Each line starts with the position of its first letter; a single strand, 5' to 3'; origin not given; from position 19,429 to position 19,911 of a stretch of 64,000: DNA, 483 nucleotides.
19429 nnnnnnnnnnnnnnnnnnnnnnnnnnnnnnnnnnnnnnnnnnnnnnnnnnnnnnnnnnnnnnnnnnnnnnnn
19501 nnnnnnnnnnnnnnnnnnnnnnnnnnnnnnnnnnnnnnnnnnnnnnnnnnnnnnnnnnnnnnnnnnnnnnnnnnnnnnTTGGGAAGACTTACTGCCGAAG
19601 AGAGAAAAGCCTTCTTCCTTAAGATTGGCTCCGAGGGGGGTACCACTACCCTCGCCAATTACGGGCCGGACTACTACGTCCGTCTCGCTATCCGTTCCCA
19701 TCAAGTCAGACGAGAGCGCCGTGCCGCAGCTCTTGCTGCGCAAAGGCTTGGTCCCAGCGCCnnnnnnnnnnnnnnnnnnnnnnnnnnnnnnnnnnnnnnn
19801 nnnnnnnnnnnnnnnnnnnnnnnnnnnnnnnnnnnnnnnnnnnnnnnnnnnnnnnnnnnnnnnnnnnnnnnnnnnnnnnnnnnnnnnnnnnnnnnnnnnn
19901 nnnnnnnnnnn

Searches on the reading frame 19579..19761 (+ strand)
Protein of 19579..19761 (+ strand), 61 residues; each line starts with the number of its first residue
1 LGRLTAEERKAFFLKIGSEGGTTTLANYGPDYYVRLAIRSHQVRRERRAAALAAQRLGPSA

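Call 71: search_protein_representatives(protein=window:19579-19761:+)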
Query: 61 residues. Proteins with E-value up to 0.001 (for the whole library): 35; up to 1e-10: 1; up to 1e-30: 1. The best 35 are listed.
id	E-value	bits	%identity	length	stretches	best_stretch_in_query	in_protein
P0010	3.4e-31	121.0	98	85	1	1-61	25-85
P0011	1.3e-07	47.5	59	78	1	10-53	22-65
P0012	1.3e-07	47.4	35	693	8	5-52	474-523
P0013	8.8e-07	44.9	48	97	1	7-54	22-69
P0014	2.4e-06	43.5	59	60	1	11-52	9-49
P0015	8.3e-06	41.8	41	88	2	6-51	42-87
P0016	8.8e-06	41.7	61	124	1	10-55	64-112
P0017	1.3e-05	41.2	38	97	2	2-45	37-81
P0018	1.7e-05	40.9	51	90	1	10-52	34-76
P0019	2.2e-05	40.5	50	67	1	9-52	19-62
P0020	4.3e-05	39.6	49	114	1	10-54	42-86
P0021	5.5e-05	39.3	48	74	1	11-56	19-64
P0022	7.0e-05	38.9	56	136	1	11-51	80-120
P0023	8.3e-05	38.7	45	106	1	9-55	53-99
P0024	9.1e-05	38.6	36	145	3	8-41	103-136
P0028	2.3e-04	37.3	33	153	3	13-51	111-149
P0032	5.3e-04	36.2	37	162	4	1-35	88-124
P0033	5.4e-04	36.2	33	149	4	10-47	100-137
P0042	7.9e-04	35.7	32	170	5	4-48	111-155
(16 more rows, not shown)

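Call 72: search_protein_families(library=pfam, proteins=[P0011, P0012, P0013, P0015, P0017, P0024, P0028, P0032, P0033, P0042], max_evalue=0.01)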
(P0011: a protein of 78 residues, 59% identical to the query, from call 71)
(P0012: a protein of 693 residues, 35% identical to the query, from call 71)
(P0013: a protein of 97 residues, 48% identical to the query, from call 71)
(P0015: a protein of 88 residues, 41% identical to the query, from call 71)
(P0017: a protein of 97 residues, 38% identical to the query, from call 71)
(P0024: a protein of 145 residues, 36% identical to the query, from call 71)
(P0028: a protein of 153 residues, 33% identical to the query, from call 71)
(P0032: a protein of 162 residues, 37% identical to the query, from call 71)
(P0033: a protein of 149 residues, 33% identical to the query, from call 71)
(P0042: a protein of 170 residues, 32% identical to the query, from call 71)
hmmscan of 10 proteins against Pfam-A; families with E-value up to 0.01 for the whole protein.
P0011 (78 aa): 0 families

P0012 (693 aa): 0 families

P0013 (97 aa): 0 families

P0015 (88 aa): 2 families
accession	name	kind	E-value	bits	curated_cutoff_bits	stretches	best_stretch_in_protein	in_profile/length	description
PF00477.22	LEA_5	-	1.6e-08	35.3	40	1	13-66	39-94/109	Small hydrophilic plant seed protein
PF10685.14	KGG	-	1.3e-05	25.8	20.4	0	11-21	10-20/22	Stress-induced bacterial acidophilic repeat motif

P0017 (97 aa): 1 family
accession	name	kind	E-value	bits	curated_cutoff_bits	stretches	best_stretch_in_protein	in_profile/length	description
PF00477.22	LEA_5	-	1.9e-06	28.6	40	1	9-67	37-95/109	Small hydrophilic plant seed protein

P0024 (145 aa): 2 families
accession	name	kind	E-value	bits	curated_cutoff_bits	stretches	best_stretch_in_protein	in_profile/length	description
PF10685.14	KGG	-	6e-18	65.1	20.4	2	102-117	3-19/22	Stress-induced bacterial acidophilic repeat motif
PF00477.22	LEA_5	-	3.3e-13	50.4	40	2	46-94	38-86/109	Small hydrophilic plant seed protein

P0028 (153 aa): 2 families
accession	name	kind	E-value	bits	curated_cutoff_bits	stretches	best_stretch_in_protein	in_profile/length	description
PF00477.22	LEA_5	-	2.3e-09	38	40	2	97-146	43-92/109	Small hydrophilic plant seed protein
PF10685.14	KGG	-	0.00019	22.1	20.4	0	87-101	6-20/22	Stress-induced bacterial acidophilic repeat motif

P0032 (162 aa): 2 families
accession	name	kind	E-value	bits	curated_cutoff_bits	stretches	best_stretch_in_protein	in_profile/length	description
PF00477.22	LEA_5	-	9.4e-10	39.3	40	2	63-118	38-93/109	Small hydrophilic plant seed protein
PF10685.14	KGG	-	0.00076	20.2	20.4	0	102-112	10-20/22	Stress-induced bacterial acidophilic repeat motif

P0033 (149 aa): 2 families
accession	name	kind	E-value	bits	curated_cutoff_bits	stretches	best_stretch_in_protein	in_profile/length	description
PF00477.22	LEA_5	-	1.1e-11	45.5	40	2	43-98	37-92/109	Small hydrophilic plant seed protein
PF10685.14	KGG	-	3.2e-09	37.3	20.4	0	123-133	10-20/22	Stress-induced bacterial acidophilic repeat motif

P0042 (170 aa): 3 families
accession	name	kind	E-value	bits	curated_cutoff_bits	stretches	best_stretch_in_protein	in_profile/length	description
PF10685.14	KGG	-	1.7e-09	38.2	20.4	0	155-168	5-18/22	Stress-induced bacterial acidophilic repeat motif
PF00477.22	LEA_5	-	7.1e-08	33.2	40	1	80-138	37-95/109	Small hydrophilic plant seed protein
PF00313.28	CSD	-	0.006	16.9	27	0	99-132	29-62/66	'Cold-shock' DNA-binding domain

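Call 87: find_encoding_contigs(protein=P0018, flank=3000, max_places=2)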
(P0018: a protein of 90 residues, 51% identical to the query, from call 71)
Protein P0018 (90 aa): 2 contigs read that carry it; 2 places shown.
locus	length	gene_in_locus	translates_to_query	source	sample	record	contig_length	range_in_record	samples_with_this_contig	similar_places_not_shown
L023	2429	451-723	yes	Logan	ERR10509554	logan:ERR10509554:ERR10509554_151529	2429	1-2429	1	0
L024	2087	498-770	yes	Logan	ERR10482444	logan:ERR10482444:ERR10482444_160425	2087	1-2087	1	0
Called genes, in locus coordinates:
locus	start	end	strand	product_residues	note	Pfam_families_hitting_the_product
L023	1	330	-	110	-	?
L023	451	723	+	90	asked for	-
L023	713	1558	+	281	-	-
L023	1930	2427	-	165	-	?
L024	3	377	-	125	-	?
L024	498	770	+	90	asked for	-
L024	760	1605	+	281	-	-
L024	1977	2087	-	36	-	?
